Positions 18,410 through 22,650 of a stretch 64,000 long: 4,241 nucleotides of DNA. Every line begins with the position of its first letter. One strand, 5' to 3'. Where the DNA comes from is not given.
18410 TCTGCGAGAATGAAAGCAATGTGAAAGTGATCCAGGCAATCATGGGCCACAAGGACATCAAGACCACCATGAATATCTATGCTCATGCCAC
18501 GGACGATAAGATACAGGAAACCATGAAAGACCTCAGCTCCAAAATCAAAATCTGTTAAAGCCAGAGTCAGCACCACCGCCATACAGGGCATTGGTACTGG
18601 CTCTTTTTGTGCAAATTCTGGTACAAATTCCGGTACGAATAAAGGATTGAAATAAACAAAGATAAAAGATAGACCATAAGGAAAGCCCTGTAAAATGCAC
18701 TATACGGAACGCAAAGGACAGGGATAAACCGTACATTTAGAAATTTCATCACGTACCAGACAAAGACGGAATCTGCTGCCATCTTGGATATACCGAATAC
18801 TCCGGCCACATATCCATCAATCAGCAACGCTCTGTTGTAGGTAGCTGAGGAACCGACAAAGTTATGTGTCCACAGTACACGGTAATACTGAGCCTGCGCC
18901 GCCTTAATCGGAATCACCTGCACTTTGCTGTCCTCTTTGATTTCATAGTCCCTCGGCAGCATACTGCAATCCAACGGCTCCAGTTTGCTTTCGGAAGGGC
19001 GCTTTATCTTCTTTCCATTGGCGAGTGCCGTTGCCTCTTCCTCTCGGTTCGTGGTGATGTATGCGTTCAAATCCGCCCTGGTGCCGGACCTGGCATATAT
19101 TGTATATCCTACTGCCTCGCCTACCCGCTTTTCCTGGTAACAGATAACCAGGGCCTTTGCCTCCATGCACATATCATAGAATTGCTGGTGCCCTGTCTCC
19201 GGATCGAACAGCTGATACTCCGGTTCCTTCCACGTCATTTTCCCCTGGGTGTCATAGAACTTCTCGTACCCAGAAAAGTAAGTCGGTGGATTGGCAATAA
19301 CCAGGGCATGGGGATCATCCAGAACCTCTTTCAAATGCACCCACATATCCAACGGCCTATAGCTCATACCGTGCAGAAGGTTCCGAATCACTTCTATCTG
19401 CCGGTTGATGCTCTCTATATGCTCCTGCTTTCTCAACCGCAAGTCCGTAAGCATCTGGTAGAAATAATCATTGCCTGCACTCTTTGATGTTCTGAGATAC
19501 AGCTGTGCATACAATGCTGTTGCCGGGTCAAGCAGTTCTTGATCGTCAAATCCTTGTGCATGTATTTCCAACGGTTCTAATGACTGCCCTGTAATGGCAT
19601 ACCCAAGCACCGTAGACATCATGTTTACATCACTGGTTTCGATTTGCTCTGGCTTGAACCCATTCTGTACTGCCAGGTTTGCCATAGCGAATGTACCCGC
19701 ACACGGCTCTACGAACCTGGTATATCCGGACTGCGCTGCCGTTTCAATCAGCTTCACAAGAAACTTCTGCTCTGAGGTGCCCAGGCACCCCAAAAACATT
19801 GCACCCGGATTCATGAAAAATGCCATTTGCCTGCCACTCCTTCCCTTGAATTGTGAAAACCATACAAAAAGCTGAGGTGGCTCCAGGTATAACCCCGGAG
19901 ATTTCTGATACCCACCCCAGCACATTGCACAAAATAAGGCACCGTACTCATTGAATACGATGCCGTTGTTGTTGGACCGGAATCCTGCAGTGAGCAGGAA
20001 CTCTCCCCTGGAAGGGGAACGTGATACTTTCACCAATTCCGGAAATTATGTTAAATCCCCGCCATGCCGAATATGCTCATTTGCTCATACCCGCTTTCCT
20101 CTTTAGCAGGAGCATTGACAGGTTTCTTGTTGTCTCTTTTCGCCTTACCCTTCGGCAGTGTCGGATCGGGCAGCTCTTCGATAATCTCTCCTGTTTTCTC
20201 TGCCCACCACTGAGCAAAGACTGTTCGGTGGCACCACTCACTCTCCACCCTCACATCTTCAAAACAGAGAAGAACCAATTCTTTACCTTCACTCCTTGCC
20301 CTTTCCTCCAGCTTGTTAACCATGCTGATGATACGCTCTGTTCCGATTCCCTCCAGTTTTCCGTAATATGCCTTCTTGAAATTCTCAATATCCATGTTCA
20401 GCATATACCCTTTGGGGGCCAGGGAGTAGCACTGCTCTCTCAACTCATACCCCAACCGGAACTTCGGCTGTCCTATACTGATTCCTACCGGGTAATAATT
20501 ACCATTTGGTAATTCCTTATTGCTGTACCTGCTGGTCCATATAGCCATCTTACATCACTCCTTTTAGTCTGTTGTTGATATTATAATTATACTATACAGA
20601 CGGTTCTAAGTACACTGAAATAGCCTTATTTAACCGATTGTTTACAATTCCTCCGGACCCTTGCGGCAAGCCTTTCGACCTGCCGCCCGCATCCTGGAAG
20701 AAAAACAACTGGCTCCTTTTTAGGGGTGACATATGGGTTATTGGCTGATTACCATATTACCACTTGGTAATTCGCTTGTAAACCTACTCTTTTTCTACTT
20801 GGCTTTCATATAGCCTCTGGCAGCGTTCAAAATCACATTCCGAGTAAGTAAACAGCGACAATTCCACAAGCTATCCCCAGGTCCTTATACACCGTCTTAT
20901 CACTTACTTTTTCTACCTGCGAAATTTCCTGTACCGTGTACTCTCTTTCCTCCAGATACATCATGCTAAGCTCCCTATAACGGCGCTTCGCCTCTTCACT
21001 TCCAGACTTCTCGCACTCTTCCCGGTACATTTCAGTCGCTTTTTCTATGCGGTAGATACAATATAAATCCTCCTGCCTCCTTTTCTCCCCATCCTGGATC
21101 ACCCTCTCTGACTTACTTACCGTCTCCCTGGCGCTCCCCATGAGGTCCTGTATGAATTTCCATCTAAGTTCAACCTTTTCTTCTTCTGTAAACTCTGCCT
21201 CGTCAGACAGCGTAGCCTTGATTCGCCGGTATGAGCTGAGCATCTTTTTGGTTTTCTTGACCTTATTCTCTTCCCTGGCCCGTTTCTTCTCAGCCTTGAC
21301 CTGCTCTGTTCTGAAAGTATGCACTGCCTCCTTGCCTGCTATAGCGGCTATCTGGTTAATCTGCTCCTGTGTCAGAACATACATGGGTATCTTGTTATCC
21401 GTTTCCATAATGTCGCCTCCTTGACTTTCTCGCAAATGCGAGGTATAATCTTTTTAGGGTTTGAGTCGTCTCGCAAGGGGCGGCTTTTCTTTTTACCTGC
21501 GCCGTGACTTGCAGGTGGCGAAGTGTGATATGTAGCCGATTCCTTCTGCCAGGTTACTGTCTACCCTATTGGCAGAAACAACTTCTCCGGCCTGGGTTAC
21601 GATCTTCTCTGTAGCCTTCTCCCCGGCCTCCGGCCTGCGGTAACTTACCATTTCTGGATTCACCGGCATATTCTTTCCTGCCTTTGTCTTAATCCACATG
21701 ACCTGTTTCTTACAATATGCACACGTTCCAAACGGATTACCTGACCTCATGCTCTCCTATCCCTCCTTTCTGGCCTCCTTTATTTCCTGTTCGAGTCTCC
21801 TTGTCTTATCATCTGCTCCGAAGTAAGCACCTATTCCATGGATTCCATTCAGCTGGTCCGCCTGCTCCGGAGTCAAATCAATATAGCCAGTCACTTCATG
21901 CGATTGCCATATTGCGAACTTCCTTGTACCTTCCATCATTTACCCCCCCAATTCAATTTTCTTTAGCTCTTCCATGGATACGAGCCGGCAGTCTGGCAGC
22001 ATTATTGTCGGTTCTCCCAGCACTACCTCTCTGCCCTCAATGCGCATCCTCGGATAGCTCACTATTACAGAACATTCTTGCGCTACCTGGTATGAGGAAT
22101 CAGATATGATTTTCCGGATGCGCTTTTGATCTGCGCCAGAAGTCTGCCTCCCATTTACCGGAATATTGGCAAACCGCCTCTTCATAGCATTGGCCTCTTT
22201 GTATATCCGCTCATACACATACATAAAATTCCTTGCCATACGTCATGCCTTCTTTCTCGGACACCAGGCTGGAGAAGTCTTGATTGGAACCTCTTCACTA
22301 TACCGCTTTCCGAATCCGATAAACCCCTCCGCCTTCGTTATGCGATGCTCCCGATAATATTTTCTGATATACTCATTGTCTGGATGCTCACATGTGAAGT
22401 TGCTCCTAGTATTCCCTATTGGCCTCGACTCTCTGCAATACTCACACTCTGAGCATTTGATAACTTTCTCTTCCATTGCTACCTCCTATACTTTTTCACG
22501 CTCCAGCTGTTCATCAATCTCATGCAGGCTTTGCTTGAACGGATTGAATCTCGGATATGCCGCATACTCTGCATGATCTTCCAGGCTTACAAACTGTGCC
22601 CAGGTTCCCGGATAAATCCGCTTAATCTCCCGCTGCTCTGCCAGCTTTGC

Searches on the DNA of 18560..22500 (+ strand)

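Call 20: search_dna_similar(query=window:18560-22500:+, collection=phages, mode=near, max_rows=10)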
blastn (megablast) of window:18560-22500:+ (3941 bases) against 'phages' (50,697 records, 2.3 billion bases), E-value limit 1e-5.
No match.
